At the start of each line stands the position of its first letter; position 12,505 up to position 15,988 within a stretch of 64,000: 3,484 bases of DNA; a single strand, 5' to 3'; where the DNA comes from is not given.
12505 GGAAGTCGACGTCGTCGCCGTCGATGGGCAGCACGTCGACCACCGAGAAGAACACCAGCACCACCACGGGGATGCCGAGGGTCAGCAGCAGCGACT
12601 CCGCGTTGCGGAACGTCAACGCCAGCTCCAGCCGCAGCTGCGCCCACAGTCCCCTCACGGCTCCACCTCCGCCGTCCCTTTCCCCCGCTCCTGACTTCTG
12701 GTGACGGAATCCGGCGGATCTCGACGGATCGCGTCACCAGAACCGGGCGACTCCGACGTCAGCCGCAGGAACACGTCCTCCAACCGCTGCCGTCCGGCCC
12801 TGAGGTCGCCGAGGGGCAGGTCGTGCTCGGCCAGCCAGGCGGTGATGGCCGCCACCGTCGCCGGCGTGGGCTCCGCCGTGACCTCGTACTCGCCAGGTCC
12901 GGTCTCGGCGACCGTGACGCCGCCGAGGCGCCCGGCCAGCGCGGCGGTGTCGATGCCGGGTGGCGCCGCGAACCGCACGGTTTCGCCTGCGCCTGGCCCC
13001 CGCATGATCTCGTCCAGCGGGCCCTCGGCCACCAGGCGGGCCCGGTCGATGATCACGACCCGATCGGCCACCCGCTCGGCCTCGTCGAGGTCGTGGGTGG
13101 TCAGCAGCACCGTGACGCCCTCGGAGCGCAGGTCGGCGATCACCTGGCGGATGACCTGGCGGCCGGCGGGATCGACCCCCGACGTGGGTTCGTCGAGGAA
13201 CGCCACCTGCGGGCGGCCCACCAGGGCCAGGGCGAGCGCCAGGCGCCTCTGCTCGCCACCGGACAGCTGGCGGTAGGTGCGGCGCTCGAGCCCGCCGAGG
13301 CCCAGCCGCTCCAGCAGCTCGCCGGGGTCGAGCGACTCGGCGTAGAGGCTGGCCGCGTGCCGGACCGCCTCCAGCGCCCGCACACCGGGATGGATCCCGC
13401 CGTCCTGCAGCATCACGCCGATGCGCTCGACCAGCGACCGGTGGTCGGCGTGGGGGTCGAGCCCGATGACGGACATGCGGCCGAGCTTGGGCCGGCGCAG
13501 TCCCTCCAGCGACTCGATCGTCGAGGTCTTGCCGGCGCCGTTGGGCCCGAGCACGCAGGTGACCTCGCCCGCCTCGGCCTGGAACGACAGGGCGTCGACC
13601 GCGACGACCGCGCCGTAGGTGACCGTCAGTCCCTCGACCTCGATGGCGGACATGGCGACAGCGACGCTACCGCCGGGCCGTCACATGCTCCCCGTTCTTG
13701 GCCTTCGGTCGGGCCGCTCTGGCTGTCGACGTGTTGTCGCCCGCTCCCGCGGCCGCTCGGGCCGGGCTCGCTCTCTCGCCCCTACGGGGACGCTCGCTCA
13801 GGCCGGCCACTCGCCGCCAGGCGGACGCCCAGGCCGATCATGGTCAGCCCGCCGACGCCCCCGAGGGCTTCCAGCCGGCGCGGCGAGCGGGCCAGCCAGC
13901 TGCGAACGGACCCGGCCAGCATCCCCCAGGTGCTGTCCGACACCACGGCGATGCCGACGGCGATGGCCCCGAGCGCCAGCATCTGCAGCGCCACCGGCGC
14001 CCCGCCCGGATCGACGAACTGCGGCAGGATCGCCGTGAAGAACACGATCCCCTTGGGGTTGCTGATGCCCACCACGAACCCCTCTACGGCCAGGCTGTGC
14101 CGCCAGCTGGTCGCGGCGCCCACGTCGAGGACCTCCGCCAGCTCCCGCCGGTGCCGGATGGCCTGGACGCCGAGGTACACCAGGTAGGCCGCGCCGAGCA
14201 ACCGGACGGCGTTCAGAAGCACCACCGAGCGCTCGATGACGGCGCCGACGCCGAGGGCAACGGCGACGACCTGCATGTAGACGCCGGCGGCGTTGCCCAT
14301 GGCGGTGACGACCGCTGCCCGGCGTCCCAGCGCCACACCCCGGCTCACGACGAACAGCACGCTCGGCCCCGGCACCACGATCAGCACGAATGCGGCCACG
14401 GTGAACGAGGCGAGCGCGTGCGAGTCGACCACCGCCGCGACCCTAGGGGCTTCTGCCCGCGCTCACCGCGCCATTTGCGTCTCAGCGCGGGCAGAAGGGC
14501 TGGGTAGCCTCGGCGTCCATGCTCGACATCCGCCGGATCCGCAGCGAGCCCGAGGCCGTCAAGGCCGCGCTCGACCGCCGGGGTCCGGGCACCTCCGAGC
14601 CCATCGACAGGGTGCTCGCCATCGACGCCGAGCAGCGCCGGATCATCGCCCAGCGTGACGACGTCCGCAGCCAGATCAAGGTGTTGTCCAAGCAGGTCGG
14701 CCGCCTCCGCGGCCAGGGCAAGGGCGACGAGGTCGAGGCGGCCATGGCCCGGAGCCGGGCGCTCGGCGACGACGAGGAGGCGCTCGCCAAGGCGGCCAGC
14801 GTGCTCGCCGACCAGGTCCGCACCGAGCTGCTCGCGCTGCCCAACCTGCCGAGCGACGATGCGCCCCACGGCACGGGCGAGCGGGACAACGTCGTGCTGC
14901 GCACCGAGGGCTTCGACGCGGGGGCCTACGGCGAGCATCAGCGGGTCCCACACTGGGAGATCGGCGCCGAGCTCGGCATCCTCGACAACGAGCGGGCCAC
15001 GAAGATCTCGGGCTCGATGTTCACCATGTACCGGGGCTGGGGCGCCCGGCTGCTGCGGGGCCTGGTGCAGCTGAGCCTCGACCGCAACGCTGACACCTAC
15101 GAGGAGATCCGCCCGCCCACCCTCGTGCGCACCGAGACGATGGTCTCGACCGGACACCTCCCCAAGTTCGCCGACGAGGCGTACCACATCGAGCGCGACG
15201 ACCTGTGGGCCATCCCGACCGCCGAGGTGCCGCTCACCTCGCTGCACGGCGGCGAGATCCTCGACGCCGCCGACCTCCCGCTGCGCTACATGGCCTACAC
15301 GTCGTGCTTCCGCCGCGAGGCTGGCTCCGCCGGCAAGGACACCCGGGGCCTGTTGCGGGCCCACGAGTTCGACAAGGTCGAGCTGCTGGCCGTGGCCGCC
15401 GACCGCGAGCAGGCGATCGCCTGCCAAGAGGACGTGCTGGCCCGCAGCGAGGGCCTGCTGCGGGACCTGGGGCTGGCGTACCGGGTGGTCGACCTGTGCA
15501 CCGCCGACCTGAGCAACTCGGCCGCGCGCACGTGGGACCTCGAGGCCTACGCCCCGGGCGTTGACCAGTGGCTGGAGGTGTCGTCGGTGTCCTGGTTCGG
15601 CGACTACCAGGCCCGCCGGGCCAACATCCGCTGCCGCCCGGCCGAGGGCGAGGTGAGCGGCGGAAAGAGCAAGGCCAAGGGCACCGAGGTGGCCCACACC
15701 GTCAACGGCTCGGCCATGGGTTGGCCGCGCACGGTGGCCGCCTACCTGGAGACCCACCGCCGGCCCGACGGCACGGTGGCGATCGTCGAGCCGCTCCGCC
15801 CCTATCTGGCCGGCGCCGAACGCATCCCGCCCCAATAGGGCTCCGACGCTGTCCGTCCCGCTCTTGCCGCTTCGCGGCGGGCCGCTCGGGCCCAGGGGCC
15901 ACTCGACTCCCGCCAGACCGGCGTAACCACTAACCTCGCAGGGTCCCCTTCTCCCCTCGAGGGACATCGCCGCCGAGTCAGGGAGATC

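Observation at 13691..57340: Dispersed GC-rich REP-like repeat family with compensatory changes in a small hairpin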

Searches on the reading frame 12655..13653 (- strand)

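Call 28: search_protein_families(library=pfam, proteins=[window:12655-13653:-])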
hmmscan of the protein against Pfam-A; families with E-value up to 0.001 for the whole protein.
window:12655-13653:- (332 aa): 3 families
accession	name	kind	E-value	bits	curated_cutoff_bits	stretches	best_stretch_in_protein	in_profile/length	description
PF00005.33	ABC_tran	-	1e-24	88.1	25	1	20-158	2-137/137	ABC transporter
PF13304.12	AAA_21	-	1.6e-14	55.1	27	1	114-188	222-299/304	AAA domain, putative AbiEii toxin, Type IV TA system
PF02463.25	SMC_N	-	1.2e-05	25.3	40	0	30-49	25-44/220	RecF/RecN/SMC N terminal domain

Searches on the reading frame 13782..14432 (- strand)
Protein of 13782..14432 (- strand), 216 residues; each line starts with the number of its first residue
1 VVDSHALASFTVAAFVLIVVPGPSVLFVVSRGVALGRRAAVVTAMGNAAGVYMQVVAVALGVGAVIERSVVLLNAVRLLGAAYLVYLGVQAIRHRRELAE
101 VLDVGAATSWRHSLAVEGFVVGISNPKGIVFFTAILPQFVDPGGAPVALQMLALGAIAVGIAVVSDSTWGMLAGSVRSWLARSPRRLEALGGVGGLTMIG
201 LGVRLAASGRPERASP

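Call 28: search_protein_families(library=pfam, proteins=[window:13782-14432:-])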
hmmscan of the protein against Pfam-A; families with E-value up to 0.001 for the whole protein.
window:13782-14432:- (216 aa): 1 family
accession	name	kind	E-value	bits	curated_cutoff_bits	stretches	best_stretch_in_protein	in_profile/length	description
PF01810.24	LysE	-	1e-29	103.8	25.6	1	16-208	2-192/193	LysE type translocator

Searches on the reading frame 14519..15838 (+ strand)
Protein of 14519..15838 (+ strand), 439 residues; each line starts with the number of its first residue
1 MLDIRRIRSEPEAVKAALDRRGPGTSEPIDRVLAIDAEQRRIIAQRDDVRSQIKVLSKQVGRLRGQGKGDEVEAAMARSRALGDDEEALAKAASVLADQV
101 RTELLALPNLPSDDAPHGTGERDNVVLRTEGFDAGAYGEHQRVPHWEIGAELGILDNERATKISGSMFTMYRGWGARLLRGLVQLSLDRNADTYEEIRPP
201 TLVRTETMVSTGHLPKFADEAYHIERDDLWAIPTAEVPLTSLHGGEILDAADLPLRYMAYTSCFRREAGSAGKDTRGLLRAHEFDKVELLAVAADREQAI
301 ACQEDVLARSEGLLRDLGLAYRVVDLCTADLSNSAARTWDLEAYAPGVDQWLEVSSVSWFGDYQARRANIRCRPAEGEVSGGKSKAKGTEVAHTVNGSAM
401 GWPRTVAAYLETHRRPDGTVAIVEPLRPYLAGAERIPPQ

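Call 28: search_protein_families(library=pfam, proteins=[window:14519-15838:+])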
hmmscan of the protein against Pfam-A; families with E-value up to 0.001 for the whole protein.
window:14519-15838:+ (439 aa): 2 families
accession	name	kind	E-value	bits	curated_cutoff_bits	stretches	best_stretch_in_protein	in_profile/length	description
PF00587.30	tRNA-synt_2b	-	7.8e-28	98.2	29.3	1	226-413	8-179/179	tRNA synthetase class II core domain (G, H, P, S and T)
PF02403.27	Seryl_tRNA_N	-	5.8e-21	75.2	28.2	1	1-111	1-108/108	Seryl-tRNA synthetase N-terminal domain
